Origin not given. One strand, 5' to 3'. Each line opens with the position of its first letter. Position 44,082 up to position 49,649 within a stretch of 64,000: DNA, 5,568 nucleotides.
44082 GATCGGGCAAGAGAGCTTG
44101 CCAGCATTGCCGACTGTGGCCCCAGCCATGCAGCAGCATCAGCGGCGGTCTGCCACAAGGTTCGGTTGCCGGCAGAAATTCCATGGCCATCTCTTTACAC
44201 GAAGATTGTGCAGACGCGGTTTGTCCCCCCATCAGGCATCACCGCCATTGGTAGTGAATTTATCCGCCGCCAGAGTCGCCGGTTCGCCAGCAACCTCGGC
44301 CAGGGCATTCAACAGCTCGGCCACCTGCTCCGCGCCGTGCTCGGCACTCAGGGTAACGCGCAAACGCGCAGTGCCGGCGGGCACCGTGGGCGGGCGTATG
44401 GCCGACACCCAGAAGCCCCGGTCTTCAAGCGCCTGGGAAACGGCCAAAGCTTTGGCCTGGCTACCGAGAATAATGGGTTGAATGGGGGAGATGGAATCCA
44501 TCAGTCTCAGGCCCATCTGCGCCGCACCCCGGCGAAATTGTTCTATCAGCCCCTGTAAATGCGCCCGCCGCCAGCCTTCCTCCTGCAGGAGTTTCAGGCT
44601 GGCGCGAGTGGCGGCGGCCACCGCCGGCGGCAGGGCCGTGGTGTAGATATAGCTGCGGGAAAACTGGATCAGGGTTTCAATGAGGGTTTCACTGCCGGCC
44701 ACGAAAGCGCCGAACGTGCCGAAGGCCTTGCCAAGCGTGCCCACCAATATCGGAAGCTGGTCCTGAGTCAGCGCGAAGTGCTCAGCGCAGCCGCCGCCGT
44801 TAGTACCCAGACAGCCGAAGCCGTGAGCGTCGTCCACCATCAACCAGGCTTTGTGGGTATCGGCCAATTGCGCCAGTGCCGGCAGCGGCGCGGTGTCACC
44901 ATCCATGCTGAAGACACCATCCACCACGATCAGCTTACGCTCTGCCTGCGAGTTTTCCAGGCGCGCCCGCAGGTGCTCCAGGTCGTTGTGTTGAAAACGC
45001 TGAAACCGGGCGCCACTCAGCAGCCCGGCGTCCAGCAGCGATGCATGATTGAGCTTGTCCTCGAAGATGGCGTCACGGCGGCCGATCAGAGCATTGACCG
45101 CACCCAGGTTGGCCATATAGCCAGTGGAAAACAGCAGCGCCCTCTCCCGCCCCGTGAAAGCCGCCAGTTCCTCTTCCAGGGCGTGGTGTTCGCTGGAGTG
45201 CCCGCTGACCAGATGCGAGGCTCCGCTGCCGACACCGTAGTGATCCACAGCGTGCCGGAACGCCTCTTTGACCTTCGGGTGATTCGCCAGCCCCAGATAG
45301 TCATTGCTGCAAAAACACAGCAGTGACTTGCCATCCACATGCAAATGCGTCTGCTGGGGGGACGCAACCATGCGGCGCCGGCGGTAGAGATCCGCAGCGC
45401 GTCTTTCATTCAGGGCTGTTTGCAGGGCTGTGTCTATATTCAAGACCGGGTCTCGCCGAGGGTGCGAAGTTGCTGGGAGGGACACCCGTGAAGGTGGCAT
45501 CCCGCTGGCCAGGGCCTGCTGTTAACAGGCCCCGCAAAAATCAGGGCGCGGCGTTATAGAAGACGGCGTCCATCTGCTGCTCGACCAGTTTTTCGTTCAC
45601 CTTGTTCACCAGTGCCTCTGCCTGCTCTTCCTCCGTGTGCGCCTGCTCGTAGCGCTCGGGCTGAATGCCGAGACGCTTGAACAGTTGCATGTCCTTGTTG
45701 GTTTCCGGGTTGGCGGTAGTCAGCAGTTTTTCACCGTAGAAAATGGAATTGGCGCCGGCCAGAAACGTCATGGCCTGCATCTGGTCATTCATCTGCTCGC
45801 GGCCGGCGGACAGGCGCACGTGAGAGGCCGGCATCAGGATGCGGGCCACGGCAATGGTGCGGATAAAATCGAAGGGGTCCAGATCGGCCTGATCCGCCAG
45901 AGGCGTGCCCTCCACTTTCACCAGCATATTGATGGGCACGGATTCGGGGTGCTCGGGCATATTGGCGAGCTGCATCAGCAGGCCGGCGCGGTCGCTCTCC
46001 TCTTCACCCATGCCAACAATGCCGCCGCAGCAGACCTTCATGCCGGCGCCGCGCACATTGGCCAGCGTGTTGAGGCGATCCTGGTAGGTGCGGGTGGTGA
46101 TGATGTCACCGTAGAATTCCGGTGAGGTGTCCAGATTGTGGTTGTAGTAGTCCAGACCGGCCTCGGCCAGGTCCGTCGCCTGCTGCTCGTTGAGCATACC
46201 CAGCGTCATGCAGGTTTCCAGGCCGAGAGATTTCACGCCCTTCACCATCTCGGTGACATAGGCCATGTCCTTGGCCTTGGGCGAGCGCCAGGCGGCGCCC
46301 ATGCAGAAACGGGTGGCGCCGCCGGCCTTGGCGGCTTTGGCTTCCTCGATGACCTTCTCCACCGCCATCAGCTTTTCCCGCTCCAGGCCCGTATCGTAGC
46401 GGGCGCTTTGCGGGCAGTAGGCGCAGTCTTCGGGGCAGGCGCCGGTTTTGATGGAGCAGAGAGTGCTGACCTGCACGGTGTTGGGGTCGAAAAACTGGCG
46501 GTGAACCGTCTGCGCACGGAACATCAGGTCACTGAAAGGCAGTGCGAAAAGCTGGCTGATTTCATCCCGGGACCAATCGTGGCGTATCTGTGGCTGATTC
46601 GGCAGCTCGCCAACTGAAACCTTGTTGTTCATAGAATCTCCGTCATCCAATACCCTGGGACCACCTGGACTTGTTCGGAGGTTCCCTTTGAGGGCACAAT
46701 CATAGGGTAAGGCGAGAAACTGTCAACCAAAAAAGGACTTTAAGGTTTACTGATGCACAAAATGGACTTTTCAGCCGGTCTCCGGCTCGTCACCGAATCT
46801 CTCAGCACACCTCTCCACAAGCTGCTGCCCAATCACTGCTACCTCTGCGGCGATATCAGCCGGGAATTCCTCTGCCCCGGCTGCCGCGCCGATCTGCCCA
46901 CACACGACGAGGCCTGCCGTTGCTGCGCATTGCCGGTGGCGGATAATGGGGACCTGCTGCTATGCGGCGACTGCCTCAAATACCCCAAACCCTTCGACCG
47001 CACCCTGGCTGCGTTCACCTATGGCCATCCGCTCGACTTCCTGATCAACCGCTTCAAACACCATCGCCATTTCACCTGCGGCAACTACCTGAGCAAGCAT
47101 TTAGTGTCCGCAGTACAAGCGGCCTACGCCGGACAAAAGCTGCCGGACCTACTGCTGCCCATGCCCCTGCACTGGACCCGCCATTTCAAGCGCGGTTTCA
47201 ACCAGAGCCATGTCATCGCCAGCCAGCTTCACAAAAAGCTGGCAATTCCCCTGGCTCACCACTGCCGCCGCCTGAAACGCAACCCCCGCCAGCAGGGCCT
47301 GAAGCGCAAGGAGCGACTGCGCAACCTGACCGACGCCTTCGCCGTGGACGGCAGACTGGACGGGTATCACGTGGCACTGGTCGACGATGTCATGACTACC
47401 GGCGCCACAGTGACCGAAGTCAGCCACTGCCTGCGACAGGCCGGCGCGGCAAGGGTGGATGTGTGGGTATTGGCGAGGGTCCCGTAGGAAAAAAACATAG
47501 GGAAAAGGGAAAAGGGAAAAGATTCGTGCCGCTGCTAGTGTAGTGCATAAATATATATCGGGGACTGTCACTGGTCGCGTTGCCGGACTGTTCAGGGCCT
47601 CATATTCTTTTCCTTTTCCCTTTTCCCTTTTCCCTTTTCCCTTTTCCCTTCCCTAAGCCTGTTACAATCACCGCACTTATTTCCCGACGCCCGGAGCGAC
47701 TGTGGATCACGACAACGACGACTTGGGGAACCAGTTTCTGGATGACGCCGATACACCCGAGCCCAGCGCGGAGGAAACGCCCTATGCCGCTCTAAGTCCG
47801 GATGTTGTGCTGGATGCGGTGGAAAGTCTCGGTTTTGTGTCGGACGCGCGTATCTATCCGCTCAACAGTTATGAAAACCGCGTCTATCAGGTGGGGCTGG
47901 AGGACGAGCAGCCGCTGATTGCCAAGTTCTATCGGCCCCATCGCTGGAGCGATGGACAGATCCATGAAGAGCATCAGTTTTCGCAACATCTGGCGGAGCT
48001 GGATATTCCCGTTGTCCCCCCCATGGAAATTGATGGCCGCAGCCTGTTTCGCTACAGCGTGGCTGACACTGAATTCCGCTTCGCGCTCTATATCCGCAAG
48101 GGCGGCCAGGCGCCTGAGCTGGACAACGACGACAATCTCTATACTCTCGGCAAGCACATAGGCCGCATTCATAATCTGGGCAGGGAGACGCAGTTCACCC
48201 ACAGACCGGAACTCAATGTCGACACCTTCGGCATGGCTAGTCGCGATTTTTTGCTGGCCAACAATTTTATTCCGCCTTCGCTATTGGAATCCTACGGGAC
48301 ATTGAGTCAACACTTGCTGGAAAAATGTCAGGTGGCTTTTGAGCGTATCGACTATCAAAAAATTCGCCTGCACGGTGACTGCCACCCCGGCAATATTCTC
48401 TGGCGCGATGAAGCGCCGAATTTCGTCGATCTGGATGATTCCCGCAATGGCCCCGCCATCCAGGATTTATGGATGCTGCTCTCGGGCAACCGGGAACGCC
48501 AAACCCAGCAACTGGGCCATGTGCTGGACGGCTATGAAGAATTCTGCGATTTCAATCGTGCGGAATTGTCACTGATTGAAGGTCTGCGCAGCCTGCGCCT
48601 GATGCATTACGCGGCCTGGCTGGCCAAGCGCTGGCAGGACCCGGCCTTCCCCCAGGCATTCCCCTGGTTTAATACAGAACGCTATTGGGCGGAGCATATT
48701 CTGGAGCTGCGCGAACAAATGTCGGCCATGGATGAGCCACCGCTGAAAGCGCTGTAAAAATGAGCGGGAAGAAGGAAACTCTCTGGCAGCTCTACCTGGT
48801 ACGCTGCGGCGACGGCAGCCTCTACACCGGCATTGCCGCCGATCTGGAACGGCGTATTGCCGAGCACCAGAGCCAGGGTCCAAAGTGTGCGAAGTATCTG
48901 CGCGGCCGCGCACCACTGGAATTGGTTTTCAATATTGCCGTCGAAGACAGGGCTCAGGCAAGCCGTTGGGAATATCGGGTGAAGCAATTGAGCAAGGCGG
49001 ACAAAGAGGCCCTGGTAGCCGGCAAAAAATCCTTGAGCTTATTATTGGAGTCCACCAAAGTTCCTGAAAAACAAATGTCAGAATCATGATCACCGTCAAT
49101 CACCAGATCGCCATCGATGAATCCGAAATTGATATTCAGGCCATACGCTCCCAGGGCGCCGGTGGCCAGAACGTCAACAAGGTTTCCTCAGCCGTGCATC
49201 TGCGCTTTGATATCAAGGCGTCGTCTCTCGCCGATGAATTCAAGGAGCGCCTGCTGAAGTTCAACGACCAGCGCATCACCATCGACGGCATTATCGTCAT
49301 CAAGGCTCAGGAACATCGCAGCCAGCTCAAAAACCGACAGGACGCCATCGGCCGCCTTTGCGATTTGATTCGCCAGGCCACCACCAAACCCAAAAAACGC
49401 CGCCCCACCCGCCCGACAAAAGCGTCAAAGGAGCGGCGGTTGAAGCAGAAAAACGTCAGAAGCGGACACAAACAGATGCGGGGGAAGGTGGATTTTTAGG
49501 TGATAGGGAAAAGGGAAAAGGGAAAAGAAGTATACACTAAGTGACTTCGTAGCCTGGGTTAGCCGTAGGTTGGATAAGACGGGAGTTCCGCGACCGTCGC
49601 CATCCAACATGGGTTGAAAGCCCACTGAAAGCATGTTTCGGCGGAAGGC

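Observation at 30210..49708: Unrecognised family of composite intergenic elements: conserved core flanked by inverted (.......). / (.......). heptamer arrays, four copies in 20 kb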

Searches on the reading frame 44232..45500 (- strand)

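Call 35: search_protein_families(library=pfam, proteins=[window:44232-45500:-])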
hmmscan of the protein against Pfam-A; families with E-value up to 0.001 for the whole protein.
window:44232-45500:- (422 aa): 2 families
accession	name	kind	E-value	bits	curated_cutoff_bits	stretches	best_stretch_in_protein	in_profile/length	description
PF00155.27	Aminotran_1_2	-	1.1e-57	196.3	19.7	1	61-400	4-361/361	Aminotransferase class I and II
PF01212.27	Beta_elim_lyase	-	1.4e-05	25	27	1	98-228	27-173/288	Beta-eliminating lyase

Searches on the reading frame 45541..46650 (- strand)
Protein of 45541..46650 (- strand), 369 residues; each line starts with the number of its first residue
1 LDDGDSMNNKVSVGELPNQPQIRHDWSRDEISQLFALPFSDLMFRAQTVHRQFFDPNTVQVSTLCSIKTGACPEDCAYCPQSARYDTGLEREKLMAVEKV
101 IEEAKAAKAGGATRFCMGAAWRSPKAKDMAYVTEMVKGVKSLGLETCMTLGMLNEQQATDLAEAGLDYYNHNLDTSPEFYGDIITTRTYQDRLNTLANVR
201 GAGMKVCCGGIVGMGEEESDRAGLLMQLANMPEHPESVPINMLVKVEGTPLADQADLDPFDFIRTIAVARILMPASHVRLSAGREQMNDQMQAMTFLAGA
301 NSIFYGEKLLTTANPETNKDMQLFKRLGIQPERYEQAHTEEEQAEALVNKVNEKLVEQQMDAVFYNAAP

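Call 35: search_protein_families(library=pfam, proteins=[window:45541-46650:-])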
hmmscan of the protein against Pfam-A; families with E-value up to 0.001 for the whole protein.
window:45541-46650:- (369 aa): 2 families
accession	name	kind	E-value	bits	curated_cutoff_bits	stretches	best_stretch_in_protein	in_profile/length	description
PF06968.18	BATS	-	6.9e-30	103.5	22.2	1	239-330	1-88/88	Biotin and Thiamin Synthesis associated domain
PF04055.27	Radical_SAM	-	2.9e-22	80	29.5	1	68-221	3-159/166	Radical SAM superfamily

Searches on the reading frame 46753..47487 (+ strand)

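Call 35: search_protein_families(library=pfam, proteins=[window:46753-47487:+])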
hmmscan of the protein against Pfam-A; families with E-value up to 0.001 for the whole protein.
window:46753-47487:+ (244 aa): 2 families
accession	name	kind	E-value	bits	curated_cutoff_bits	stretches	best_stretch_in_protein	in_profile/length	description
PF18912.6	DZR_2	-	2.7e-09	37.1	27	1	22-75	3-56/56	Double zinc ribbon domain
PF00156.33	Pribosyltran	-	1.3e-07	31.5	26.3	1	153-242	41-125/158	Phosphoribosyl transferase domain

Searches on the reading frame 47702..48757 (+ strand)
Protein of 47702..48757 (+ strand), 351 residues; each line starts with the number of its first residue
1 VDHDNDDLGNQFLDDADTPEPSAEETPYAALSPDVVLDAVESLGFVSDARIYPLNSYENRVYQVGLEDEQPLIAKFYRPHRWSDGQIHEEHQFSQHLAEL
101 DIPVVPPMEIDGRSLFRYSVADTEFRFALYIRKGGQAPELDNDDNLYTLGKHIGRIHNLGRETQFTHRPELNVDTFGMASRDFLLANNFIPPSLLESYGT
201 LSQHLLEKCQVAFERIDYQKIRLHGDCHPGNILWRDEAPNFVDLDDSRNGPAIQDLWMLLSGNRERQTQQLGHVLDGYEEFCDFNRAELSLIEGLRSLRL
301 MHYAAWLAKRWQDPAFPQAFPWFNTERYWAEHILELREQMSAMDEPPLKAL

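Call 35: search_protein_families(library=pfam, proteins=[window:47702-48757:+])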
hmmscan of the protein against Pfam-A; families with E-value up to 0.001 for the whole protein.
window:47702-48757:+ (351 aa): 1 family
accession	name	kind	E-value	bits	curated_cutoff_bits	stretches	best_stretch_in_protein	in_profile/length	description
PF01636.29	APH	-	4.5e-31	108.9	23.2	1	54-289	5-236/239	Phosphotransferase enzyme family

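Call 53: find_homologous_proteins(query=window:47702-48757:+, max_evalue=1e-30)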
Query window:47702-48757:+ (351 aa): 8000 proteins with E <= 1e-30 among 8000 candidates; the best 120 are listed.
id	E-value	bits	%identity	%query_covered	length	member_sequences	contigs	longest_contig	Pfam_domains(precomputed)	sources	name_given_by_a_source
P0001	1.6e-242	822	100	100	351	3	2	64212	PF01636.30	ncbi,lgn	-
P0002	3.0e-199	680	83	100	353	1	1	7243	PF01636.30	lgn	-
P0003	3.9e-186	637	80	93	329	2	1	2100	PF01636.30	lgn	-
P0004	1.2e-183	628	77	96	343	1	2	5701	PF01636.30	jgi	jgi:Ser/Thr protein kinase RdoA (MazF antagonist)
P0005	1.0e-177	609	77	93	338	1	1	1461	PF01636.30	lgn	-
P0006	1.1e-177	609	77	93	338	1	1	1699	PF01636.30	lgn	-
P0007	1.2e-150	520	67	92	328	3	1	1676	PF01636.30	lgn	-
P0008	2.5e-149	516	66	95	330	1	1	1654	PF01636.30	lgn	-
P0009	3.7e-149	515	67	93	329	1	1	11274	PF01636.30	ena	-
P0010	5.7e-149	514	67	92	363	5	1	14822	PF01636.30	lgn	-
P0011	6.4e-149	514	66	93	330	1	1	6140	PF01636.30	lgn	-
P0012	4.0e-148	512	66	92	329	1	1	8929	PF01636.30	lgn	-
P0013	4.1e-148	512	65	96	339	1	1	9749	PF01636.30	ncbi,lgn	ncbi:MAG TPA: serine/threonine protein kinase [Marinagarivorans sp.]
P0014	5.6e-147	508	67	92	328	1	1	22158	PF01636.30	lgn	-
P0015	1.8e-146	506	65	96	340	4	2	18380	PF01636.30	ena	-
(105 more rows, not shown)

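Call 54: find_encoding_contigs(protein=P0001, flank=3000, max_places=4)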
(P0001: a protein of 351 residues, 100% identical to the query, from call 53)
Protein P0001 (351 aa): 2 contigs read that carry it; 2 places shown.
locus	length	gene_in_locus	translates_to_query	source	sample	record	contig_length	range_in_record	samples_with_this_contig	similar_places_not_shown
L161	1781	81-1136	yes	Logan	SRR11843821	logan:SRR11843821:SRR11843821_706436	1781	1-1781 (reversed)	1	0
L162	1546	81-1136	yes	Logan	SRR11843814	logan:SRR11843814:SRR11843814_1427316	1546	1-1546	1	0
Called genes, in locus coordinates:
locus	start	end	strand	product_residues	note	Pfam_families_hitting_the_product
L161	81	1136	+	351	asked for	PF01636:APH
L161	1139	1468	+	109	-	PF01541:GIY-YIG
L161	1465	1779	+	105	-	?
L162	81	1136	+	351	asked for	PF01636:APH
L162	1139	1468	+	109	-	PF01541:GIY-YIG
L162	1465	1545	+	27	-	?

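Call 55: find_encoding_contigs(protein=P0002, flank=10000, max_places=4)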
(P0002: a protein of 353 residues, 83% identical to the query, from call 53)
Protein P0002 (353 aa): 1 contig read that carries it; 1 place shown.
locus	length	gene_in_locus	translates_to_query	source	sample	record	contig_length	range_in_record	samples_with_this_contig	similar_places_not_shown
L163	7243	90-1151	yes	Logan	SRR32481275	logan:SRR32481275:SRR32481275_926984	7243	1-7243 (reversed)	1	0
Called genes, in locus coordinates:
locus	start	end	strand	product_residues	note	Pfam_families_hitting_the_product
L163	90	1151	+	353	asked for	PF01636:APH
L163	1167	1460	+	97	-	PF01541:GIY-YIG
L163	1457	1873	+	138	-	PF00472:RF-1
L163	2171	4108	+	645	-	PF03629:SASA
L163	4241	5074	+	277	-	PF06426:SATase_N, PF00132:Hexapep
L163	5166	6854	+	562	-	PF02554:CstA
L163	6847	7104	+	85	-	PF25952:DUF7990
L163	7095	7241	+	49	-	?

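Call 56: find_encoding_contigs(protein=P0004, flank=10000, max_places=4)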
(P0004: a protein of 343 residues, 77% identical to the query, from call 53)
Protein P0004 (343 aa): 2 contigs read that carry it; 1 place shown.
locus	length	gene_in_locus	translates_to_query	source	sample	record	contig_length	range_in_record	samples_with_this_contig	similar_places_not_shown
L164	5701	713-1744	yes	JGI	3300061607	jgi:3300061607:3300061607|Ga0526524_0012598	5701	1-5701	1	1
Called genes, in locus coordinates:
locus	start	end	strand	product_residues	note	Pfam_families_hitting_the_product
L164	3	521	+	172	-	?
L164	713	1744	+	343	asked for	PF01636:APH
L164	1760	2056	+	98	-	PF01541:GIY-YIG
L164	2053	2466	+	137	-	PF00472:RF-1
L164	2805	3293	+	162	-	-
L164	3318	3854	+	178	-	PF02639:DUF188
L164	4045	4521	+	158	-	PF14343:PrcB_C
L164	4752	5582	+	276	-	PF06426:SATase_N, PF00132:Hexapep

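Call 74: find_encoding_contigs(protein=P0003, flank=3000, max_places=3)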
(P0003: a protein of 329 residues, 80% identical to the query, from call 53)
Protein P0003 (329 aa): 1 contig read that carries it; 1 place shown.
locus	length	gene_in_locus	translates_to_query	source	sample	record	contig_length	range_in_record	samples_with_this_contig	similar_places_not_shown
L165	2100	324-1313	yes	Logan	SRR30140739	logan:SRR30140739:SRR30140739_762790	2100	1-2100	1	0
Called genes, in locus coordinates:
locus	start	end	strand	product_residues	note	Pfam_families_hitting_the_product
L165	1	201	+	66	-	?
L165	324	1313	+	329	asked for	PF01636:APH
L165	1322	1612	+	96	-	PF01541:GIY-YIG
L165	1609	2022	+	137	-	PF00472:RF-1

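Call 75: find_encoding_contigs(protein=P0005, flank=3000, max_places=3)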
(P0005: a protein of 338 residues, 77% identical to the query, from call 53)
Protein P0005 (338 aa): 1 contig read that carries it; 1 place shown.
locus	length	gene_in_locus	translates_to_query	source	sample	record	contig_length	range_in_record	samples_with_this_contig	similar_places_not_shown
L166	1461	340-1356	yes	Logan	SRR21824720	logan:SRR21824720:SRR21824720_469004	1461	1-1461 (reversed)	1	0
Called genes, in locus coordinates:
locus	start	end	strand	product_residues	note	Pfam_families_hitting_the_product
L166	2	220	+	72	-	?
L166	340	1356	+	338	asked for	PF01636:APH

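Call 82: list_cluster_members(proteins=[P0001])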
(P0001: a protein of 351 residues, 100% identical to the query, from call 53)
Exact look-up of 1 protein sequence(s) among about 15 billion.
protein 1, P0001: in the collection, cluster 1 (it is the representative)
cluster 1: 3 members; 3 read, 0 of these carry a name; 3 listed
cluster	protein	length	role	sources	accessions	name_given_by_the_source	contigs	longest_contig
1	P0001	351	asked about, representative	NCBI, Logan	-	-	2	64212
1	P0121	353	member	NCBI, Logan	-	-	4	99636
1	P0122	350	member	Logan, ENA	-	-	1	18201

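Call 83: find_encoding_contigs(protein=P0121, flank=10000, max_places=3)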
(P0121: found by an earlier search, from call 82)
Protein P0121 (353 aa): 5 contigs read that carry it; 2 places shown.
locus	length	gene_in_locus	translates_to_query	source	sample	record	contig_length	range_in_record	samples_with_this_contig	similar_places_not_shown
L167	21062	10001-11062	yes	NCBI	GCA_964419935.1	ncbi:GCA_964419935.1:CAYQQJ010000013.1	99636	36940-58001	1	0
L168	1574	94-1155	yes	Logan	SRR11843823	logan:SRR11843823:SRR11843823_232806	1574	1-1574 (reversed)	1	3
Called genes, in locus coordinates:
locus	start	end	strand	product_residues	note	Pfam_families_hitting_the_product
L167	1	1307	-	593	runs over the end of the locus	PF02771:Acyl-CoA_dh_N, PF02770:Acyl-CoA_dh_M, PF00441:Acyl-CoA_dh_1, PF22924:ACOX_C_alpha1, PF12806:Acyl-CoA_dh_C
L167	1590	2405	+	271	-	PF00582:Usp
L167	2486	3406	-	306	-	PF12118:SprA-related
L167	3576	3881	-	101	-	-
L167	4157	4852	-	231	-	PF01656:CbiA, PF13500:AAA_26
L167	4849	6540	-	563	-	PF00561:Abhydrolase_1, PF12697:Abhydrolase_6, PF01209:Ubie_methyltran, PF13489:Methyltransf_23, PF13847:Methyltransf_31, PF08241:Methyltransf_11, PF08242:Methyltransf_12, PF13649:Methyltransf_25, +6 more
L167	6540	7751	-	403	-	PF00155:Aminotran_1_2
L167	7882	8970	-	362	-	PF04055:Radical_SAM, PF06968:BATS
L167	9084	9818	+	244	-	PF18912:DZR_2, PF00156:Pribosyltran (weak)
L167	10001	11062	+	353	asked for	PF01636:APH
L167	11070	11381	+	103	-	PF01541:GIY-YIG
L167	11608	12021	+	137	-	PF00472:RF-1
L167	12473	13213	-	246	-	PF08032:SpoU_sub_bind, PF00588:SpoU_methylase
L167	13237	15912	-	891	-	PF08461:WHD_RNase_R (weak), PF08206:OB_RNB, PF17876:CSD2, PF00773:RNB, PF00575:S1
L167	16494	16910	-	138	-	PF00583:Acetyltransf_1, PF13673:Acetyltransf_10, PF13508:Acetyltransf_7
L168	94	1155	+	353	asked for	PF01636:APH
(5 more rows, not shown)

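Call 84: find_encoding_contigs(protein=P0122, flank=10000, max_places=3)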
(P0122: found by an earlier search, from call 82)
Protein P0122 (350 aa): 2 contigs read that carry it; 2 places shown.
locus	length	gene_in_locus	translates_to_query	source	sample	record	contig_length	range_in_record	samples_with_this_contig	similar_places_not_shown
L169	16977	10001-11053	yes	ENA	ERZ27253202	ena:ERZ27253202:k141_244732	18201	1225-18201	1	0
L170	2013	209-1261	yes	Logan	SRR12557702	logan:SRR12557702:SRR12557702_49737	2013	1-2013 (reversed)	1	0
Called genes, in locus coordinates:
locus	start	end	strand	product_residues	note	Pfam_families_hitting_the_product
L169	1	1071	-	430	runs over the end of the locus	PF00070:Pyr_redox (faint), PF07992:Pyr_redox_2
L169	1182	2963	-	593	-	PF02771:Acyl-CoA_dh_N, PF02770:Acyl-CoA_dh_M, PF00441:Acyl-CoA_dh_1, PF22924:ACOX_C_alpha1, PF12806:Acyl-CoA_dh_C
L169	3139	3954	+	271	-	PF00582:Usp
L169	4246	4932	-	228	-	PF01656:CbiA, PF13500:AAA_26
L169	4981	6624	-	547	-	PF00561:Abhydrolase_1, PF12146:Hydrolase_4, PF12697:Abhydrolase_6, PF01209:Ubie_methyltran, PF13489:Methyltransf_23, PF13847:Methyltransf_31, PF08241:Methyltransf_11, PF08242:Methyltransf_12, +3 more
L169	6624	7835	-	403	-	PF00155:Aminotran_1_2, PF01212:Beta_elim_lyase (weak)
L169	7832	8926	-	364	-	PF04055:Radical_SAM, PF06968:BATS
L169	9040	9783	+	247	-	PF18912:DZR_2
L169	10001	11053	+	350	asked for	PF01636:APH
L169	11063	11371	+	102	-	PF01541:GIY-YIG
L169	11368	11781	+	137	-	PF00472:RF-1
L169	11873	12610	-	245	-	PF08032:SpoU_sub_bind, PF00588:SpoU_methylase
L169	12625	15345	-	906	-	PF08206:OB_RNB, PF17876:CSD2, PF00773:RNB, PF00575:S1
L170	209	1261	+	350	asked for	PF01636:APH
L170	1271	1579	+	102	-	PF01541:GIY-YIG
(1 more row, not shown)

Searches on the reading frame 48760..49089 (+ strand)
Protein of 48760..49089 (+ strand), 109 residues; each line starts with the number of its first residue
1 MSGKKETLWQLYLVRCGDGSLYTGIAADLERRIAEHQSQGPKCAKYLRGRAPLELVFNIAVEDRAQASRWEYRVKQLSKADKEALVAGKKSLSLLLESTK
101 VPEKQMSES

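Call 35: search_protein_families(library=pfam, proteins=[window:48760-49089:+])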
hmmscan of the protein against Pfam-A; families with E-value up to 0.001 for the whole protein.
window:48760-49089:+ (109 aa): 1 family
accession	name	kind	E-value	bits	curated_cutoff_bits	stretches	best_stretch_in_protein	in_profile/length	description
PF01541.30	GIY-YIG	-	2.2e-12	47.6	22.6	1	9-81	2-75/78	GIY-YIG catalytic domain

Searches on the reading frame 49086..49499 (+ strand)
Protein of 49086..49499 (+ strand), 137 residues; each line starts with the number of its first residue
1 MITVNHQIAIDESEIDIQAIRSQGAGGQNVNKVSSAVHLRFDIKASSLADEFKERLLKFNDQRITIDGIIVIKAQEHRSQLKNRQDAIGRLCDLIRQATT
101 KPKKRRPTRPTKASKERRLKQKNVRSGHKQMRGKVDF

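Call 10: find_encoding_contigs(protein=window:49086-49499:+, flank=3000, max_places=6)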
Protein window:49086-49499:+ (137 aa): no gene with exactly this product is on record in the collection.
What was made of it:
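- Tried and rejected: It failed (call 10).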

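Call 35: search_protein_families(library=pfam, proteins=[window:49086-49499:+])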
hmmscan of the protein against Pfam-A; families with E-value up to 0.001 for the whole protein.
window:49086-49499:+ (137 aa): 1 family
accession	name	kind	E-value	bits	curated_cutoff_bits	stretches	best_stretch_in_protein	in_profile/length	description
PF00472.26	RF-1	-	6.7e-25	87.7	35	1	7-132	4-116/116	RF-1 domain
